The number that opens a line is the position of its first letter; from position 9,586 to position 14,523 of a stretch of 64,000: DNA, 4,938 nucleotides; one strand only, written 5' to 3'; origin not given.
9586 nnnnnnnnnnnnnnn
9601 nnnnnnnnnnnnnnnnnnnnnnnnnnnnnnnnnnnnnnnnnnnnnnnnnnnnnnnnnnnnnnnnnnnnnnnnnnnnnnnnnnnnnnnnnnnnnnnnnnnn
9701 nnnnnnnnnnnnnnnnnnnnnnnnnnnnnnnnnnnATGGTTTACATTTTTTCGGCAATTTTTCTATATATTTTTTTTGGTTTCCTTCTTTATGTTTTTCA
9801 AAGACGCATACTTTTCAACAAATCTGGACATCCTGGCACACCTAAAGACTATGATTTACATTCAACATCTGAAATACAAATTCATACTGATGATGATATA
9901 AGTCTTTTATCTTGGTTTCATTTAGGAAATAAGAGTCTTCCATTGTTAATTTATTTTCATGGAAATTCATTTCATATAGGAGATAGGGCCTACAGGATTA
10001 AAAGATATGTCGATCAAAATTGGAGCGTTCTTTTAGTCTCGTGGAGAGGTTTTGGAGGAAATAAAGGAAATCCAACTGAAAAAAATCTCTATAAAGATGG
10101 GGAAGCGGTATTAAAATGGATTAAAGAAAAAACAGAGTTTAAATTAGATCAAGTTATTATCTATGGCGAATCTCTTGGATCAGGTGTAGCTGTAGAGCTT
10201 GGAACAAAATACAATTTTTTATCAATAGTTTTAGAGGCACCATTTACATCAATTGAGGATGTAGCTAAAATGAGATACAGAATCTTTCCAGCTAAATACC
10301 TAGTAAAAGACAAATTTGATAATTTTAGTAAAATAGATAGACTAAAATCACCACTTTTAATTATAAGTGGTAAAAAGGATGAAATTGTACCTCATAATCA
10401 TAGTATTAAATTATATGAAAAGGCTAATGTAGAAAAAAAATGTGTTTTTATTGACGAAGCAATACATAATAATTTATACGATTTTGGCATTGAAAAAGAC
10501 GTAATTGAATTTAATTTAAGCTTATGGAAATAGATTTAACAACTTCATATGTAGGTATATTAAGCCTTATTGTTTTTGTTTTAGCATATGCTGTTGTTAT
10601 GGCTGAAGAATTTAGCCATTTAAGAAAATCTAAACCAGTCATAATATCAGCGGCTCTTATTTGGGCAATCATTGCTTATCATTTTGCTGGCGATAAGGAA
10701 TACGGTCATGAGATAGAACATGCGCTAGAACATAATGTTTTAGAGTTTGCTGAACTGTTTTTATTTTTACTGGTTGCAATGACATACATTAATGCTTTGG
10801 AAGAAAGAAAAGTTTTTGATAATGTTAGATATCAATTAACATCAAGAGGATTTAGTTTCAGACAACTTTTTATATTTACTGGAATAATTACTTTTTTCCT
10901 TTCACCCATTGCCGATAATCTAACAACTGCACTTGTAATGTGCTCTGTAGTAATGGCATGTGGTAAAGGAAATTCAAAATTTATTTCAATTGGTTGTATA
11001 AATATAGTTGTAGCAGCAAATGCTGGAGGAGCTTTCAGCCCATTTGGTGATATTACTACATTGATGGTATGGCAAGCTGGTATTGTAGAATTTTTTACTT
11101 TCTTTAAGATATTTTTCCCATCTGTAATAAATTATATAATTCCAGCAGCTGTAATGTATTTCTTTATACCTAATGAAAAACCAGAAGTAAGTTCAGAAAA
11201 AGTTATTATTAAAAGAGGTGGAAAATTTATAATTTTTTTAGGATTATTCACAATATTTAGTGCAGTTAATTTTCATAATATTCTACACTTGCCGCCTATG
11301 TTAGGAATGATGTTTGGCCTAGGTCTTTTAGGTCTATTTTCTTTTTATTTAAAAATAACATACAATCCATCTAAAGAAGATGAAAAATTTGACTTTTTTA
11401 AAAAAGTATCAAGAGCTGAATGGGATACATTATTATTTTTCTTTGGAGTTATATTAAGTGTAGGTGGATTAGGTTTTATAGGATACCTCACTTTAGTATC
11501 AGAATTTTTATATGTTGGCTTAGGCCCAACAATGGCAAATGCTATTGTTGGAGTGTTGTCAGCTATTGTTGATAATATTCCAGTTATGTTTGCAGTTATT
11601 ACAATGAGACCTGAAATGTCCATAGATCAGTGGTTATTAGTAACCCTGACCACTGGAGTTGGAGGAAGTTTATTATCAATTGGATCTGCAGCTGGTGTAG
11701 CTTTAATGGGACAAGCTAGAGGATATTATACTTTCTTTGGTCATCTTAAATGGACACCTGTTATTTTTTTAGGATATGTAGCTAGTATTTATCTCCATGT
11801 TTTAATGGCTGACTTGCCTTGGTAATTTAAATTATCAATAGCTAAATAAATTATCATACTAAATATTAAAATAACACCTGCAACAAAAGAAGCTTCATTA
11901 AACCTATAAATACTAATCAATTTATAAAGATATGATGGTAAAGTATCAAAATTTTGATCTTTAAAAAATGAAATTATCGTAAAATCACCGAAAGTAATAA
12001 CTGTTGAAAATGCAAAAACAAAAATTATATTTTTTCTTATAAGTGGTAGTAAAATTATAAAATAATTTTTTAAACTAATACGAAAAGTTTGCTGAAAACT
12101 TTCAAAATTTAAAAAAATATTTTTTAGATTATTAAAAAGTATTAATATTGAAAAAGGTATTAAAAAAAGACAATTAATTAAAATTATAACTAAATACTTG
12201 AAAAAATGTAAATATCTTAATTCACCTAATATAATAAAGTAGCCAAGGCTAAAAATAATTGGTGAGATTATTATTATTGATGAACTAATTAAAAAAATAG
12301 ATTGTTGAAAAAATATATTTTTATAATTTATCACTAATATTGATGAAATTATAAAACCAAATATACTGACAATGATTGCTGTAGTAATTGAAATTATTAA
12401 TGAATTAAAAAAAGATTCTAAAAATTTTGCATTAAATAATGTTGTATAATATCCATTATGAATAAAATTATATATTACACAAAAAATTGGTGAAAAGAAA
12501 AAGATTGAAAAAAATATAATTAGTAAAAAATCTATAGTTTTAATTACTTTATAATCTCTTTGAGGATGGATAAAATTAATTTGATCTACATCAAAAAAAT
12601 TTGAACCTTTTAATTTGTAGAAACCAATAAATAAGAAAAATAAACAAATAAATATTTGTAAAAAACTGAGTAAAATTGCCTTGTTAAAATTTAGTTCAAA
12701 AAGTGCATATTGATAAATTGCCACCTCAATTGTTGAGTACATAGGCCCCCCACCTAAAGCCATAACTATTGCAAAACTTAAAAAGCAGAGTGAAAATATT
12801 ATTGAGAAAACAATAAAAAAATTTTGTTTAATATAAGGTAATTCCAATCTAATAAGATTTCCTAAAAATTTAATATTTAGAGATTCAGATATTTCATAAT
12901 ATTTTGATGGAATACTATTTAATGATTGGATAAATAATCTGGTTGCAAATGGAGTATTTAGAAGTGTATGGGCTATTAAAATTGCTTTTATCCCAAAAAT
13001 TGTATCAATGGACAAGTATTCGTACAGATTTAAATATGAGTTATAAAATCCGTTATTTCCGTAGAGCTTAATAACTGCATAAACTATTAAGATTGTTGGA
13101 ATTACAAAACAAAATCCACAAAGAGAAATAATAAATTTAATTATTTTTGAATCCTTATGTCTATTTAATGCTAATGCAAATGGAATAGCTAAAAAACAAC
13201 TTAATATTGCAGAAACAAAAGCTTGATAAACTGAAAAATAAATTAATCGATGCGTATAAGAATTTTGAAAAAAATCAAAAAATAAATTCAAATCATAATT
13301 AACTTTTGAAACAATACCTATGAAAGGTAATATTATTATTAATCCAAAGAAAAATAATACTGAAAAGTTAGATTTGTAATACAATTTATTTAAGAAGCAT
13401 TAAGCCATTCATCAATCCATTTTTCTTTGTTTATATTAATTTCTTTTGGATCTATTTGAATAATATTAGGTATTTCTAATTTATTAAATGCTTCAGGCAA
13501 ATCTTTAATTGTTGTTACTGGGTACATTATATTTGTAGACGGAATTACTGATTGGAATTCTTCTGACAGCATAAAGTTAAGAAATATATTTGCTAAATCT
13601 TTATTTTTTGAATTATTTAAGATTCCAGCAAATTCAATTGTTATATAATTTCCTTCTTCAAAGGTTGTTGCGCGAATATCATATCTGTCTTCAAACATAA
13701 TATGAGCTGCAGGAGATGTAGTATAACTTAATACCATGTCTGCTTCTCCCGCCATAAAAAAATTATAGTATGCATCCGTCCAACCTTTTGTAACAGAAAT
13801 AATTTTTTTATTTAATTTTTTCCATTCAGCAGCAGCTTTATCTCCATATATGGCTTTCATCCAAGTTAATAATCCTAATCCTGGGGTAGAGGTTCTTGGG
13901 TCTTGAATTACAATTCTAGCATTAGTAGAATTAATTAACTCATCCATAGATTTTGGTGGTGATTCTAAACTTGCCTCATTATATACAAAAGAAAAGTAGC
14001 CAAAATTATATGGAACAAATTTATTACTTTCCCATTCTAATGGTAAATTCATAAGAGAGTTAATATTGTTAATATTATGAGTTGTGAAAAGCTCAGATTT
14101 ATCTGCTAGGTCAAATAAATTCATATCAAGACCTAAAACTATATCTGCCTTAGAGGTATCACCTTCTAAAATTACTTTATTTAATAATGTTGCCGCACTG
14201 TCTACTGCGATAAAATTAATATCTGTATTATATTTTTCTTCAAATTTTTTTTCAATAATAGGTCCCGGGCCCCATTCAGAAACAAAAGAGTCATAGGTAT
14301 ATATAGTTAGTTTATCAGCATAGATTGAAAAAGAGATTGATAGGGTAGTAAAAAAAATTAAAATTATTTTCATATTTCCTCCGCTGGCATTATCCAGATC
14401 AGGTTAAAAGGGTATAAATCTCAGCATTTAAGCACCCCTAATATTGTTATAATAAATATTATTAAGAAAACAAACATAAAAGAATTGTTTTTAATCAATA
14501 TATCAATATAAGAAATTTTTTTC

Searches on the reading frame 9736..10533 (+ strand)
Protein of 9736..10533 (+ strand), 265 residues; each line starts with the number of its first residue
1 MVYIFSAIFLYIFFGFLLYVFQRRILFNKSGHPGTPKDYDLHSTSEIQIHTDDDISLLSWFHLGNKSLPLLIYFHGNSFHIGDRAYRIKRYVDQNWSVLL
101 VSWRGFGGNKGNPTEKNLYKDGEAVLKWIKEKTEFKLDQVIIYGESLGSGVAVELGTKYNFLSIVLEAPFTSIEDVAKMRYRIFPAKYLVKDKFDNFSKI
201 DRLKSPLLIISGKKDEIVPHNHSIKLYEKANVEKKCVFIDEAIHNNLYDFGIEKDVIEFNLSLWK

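Call 64: search_protein_families(library=pfam, proteins=[window:9736-10533:+], max_evalue=0.00001)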
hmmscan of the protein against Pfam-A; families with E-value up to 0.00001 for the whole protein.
window:9736-10533:+ (265 aa): 6 families
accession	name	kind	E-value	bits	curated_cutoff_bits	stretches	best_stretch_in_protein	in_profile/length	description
PF12146.15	Hydrolase_4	-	3.7e-16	59.6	27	1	70-175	6-115/239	Serine aminopeptidase, S33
PF00561.26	Abhydrolase_1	-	4.4e-12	46.6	25.8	1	69-169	1-102/245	alpha/beta hydrolase fold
PF20434.5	BD-FAE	-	1.4e-08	35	26.8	0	199-229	184-214/215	BD-FAE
PF16929.11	Asp2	-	2.1e-07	30.9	28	1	53-183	268-396/504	Accessory Sec system GspB-transporter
PF02129.25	Peptidase_S15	-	1.6e-06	28.5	23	0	90-155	46-112/262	X-Pro dipeptidyl-peptidase (S15 family)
PF00326.27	Peptidase_S9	-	3.2e-06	27.2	22.6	1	115-231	41-171/213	Prolyl oligopeptidase family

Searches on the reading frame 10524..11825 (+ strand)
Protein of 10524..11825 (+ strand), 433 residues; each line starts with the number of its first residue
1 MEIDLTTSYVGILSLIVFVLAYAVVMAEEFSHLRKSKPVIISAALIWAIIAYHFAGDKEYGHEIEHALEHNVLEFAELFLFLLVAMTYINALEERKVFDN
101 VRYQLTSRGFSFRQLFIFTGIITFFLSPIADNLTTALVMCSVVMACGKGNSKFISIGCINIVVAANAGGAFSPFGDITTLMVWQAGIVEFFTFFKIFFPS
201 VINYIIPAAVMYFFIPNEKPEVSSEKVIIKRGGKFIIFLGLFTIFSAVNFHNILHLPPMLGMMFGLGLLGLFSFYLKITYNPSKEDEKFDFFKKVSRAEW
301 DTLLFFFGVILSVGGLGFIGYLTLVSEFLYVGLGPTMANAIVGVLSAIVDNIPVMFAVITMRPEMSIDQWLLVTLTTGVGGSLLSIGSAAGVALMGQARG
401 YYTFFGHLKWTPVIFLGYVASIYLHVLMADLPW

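Call 65: search_protein_families(library=pfam, proteins=[window:10524-11825:+], max_evalue=0.00001)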
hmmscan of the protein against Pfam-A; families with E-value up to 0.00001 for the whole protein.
window:10524-11825:+ (433 aa): 1 family
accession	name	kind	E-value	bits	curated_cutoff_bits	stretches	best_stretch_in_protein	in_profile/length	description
PF03600.22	CitMHS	-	3.8e-32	112.2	31.9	1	23-378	19-336/336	Citrate transporter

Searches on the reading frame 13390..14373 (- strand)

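Call 65: search_protein_families(library=pfam, proteins=[window:13390-14373:-], max_evalue=0.00001)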
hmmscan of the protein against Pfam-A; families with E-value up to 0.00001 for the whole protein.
window:13390-14373:- (327 aa): 3 families
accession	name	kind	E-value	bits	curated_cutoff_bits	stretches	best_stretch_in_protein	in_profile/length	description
PF13343.11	SBP_bac_6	-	2.8e-18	66.7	24.6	1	75-294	3-223/245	Bacterial extracellular solute-binding protein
PF01547.30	SBP_bac_1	-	1.7e-14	55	26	1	39-274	13-306/307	Bacterial extracellular solute-binding protein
PF13531.11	SBP_bac_11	-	1.3e-11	45.1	25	1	42-277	18-221/227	Bacterial extracellular solute-binding protein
